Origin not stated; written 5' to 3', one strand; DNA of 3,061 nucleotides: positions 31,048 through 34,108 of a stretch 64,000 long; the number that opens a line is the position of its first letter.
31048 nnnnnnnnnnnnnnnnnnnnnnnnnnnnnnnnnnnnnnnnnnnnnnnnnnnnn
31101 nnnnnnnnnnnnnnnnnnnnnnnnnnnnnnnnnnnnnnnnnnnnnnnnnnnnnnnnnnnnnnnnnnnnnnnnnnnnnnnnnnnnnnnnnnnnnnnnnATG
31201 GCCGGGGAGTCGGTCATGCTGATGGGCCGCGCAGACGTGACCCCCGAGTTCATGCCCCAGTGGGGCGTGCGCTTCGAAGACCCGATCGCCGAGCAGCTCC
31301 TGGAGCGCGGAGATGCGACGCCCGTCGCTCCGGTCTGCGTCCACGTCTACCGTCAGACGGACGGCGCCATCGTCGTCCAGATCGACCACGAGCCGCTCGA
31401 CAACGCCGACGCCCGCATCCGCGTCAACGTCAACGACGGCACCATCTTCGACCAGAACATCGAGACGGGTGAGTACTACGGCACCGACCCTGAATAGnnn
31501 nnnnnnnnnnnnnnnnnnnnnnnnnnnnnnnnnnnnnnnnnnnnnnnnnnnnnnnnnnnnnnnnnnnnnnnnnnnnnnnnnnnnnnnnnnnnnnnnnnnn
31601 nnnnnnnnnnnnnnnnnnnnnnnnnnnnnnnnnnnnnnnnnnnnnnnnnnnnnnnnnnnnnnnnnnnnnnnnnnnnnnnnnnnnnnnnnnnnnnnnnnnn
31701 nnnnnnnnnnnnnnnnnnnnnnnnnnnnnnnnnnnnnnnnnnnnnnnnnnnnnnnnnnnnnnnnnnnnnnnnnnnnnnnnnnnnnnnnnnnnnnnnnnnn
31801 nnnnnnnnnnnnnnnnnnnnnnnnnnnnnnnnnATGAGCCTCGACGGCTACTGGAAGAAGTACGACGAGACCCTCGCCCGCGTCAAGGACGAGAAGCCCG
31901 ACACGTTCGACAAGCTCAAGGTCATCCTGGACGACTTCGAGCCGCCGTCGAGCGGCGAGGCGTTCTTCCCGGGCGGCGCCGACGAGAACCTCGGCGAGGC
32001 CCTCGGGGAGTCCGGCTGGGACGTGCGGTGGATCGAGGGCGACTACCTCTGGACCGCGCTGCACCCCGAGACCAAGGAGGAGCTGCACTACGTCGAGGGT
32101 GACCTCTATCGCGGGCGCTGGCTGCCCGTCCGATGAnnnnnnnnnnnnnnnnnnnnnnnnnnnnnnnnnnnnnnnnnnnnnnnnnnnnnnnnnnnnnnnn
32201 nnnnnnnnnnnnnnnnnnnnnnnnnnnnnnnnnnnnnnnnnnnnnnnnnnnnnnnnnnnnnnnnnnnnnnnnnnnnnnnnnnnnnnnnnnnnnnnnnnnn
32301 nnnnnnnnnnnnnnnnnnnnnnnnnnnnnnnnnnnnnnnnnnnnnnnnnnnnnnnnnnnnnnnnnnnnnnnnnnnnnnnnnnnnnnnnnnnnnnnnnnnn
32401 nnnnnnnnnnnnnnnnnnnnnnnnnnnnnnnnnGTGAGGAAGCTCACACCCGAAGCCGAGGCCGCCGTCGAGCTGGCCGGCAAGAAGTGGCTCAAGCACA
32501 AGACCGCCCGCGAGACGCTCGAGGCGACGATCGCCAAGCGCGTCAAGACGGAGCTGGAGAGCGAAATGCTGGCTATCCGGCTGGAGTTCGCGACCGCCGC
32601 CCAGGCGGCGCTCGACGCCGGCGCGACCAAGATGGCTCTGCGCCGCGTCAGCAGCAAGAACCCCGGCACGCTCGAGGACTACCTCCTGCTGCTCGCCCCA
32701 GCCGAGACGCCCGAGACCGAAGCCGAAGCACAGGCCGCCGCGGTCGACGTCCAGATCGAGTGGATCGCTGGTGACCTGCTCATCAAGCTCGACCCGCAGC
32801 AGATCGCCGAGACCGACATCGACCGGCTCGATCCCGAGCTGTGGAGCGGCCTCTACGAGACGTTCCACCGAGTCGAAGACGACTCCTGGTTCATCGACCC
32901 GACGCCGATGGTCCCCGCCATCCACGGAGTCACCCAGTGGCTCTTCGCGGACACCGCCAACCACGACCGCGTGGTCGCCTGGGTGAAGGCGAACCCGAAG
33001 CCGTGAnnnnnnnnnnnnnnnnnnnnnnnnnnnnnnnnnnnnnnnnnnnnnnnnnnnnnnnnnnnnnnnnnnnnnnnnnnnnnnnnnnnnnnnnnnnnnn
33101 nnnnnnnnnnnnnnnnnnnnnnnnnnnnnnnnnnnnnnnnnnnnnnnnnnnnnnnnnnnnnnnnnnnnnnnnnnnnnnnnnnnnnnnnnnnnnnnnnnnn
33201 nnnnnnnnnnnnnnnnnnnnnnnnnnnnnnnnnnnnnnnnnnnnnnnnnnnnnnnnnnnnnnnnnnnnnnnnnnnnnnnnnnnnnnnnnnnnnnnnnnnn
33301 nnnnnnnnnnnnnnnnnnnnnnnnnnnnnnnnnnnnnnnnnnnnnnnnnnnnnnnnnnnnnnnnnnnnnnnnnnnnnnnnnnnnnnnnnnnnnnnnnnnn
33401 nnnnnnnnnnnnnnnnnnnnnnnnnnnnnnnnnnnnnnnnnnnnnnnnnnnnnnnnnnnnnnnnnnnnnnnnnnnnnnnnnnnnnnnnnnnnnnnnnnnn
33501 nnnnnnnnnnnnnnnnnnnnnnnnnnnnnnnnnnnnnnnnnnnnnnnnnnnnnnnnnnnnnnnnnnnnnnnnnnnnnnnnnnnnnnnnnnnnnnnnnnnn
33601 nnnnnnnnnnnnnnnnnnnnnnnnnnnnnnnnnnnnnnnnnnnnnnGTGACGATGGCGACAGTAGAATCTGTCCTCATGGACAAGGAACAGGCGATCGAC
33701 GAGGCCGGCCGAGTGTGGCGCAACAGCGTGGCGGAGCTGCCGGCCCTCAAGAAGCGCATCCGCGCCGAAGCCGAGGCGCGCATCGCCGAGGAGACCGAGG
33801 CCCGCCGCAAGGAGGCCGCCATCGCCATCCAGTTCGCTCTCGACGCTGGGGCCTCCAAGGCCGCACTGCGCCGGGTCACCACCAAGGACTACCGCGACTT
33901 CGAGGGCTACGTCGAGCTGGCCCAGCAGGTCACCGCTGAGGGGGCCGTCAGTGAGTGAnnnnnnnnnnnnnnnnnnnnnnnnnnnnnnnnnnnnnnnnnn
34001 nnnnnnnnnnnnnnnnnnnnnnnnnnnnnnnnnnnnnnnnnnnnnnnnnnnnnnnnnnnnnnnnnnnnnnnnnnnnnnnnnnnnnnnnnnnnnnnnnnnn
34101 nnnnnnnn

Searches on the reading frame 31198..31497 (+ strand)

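Call 37: search_protein_families(library=phrogs, proteins=[window:31198-31497:+], max_evalue=0.01)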
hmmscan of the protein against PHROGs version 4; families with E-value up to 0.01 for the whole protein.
window:31198-31497:+ (99 aa): 2 families
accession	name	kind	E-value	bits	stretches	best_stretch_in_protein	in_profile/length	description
phrog_13639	-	unknown function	0.00019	22.4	1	46-87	35-73/76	-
phrog_28383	-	unknown function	0.0092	16.8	0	40-87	67-109/124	-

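Call 38: search_protein_families(library=pfam, proteins=[window:31198-31497:+], max_evalue=0.05)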
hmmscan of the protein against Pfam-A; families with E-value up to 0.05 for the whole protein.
window:31198-31497:+ (99 aa): 0 families

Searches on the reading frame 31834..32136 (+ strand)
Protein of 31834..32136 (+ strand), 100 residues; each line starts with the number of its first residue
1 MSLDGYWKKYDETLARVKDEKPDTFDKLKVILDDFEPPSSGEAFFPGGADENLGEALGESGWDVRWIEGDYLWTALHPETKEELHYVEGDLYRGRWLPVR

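Call 38: search_protein_families(library=pfam, proteins=[window:31834-32136:+], max_evalue=0.05)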
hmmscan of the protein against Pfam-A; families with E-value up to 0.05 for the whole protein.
window:31834-32136:+ (100 aa): 0 families

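Call 100: search_solved_structures(query=A5, max_evalue=10)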
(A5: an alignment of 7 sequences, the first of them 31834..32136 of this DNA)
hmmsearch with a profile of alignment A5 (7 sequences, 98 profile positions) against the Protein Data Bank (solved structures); distinct sequences matched with E-value up to 10: 3.
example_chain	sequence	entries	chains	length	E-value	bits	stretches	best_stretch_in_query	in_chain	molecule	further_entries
9lwj_J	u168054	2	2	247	0.23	14.8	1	2-34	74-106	E3 SUMO-protein ligase NSE2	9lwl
9e6q_Ae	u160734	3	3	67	1.6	12.1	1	4-33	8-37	LSU ribosomal protein L38E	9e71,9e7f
7jts_m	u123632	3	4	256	9.8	9.5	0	73-96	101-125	FAP207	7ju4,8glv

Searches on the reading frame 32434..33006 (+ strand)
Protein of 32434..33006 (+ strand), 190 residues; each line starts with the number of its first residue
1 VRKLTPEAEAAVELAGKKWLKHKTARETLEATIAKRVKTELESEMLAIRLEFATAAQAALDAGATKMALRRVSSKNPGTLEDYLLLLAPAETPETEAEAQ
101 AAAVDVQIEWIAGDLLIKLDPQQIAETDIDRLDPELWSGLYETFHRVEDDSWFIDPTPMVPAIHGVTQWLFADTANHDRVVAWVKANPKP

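Call 37: search_protein_families(library=phrogs, proteins=[window:32434-33006:+], max_evalue=0.01)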
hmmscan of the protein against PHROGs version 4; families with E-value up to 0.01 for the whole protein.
window:32434-33006:+ (190 aa): 0 families

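Call 38: search_protein_families(library=pfam, proteins=[window:32434-33006:+], max_evalue=0.05)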
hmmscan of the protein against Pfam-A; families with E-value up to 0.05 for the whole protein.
window:32434-33006:+ (190 aa): 0 families

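Call 99: search_solved_structures(query=A7, max_evalue=10)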
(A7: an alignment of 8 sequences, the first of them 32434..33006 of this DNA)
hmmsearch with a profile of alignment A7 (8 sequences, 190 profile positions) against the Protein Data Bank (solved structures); distinct sequences matched with E-value up to 10: 3.
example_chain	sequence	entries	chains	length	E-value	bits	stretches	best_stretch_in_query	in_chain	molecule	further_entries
3jcs_e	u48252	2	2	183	0.14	15.3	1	8-81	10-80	ribosomal protein L31e | eL31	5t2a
5t5h_h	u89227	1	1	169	0.48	13.5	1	34-87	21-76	60S ribosomal subunit protein L31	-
3dn7_A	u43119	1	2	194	1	12.4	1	72-158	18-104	Cyclic nucleotide binding regulatory protein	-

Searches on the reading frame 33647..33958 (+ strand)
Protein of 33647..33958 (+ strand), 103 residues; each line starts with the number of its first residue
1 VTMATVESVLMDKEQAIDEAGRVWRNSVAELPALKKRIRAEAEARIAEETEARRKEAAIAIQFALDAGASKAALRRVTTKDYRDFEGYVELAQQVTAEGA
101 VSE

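Call 38: search_protein_families(library=pfam, proteins=[window:33647-33958:+], max_evalue=0.05)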
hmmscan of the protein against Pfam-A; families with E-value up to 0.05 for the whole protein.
window:33647-33958:+ (103 aa): 2 families
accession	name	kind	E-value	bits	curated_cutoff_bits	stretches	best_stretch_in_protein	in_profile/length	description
PF16789.10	YscO-like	-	0.019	15.4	27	1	6-76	6-74/161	YscO-like protein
PF03528.20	Rabaptin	-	0.037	13.2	26.7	1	11-80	89-155/486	Rabaptin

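Call 98: search_solved_structures(query=A6, max_evalue=10)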
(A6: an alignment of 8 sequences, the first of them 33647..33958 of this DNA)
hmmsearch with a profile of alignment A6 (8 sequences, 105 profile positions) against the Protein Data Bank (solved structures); distinct sequences matched with E-value up to 10: 8.
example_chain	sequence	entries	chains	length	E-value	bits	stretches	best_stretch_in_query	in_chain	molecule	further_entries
1bg3_A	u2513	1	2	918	0.48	13.7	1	4-53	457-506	HEXOKINASE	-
8egs_J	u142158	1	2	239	0.58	13.5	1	34-90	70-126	Lower collar protein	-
8egr_J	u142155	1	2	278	0.78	13.1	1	35-90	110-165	gp16, tail stem protein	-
8pel_D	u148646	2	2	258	0.83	13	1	50-74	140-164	Exoribonuclease phosphorolytic domain-containing protein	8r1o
7xsx_j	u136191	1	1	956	2.7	11.3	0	22-57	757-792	FACT complex subunit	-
9wmw_j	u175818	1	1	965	2.8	11.3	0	22-57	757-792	FACT complex subunit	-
7xt7_j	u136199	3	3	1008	3.8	10.9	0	22-57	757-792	FACT complex subunit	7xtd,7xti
11cu_A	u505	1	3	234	7.8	9.9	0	9-65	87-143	ZnO48_baseKO_ES_Complex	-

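Call 109: predict_structure(protein=window:33647-33958:+)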
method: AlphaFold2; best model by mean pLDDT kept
length: 103 residues; sequences in the alignment: 1
mean_pLDDT: 78.5   pTM: 0.43
mean pLDDT of the five models: 78.5, 77.5, 77.0, 75.3, 73.0
residues with pLDDT >= 90: 42; 70-90: 28; 50-70: 26; < 50: 7
segments of 3 or more residues with pLDDT < 50: 101-103
pLDDT, mean of each block of 10 residues (from residue 1): 83 96 96 96 93 85 81 60 51 56 44
secondary structure, 60 per line:
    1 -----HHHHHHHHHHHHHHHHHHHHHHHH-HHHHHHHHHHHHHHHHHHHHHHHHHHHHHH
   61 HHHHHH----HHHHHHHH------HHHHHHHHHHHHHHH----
elements in order: H6-29 H31-66 H71-78 H85-99
